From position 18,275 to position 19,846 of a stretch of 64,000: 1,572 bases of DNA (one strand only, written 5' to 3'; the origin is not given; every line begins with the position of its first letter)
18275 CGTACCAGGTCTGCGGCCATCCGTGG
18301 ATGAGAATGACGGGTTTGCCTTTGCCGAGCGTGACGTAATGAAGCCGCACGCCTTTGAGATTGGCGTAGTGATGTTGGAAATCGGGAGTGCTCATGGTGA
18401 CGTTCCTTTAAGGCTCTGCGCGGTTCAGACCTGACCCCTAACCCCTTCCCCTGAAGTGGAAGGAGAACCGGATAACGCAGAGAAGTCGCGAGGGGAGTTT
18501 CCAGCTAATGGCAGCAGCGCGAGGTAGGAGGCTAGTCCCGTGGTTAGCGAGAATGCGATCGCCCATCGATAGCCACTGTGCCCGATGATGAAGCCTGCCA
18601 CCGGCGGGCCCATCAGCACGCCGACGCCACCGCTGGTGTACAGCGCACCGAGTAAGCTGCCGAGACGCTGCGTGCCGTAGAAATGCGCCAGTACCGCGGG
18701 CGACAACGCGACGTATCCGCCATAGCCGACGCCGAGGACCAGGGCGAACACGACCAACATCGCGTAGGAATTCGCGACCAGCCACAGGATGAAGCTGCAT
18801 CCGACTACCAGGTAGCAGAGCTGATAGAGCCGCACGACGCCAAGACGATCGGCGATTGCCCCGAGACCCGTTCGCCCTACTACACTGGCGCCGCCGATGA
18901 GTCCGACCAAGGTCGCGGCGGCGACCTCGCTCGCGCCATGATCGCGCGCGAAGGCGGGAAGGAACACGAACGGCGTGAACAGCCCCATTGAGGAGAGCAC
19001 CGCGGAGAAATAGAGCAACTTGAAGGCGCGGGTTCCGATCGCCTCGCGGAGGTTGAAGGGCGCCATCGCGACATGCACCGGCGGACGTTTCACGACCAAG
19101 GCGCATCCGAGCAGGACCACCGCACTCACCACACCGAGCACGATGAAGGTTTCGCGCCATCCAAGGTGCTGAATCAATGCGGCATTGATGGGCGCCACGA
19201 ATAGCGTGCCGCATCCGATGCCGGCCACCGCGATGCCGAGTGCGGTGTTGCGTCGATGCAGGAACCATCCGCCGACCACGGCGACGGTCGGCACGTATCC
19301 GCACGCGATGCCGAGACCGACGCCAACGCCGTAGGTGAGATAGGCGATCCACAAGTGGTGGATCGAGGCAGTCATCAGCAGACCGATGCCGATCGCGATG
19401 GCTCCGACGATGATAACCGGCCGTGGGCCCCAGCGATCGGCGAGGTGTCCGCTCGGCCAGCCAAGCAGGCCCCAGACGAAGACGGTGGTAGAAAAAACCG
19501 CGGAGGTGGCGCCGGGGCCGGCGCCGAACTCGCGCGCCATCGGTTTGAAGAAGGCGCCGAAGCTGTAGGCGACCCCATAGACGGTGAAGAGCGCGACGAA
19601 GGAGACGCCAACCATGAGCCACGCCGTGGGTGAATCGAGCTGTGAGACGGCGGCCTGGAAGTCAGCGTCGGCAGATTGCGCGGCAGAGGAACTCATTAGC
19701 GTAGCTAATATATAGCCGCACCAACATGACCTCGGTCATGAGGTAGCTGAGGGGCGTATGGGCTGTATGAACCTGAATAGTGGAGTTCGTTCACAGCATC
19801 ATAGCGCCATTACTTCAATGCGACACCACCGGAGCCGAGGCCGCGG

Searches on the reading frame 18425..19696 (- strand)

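Call 36: search_protein_families(library=pfam, proteins=[window:18425-19696:-], max_evalue=0.0001)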
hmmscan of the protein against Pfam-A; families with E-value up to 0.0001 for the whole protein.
window:18425-19696:- (423 aa): 2 families
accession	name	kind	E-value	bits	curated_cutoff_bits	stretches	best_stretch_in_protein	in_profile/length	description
PF07690.21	MFS_1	-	2.6e-50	171.7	33.4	2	33-286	2-266/347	Major Facilitator Superfamily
PF06779.20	MFS_4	-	2.3e-11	44.1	26.3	1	84-375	54-343/364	Uncharacterised MFS-type transporter YbfB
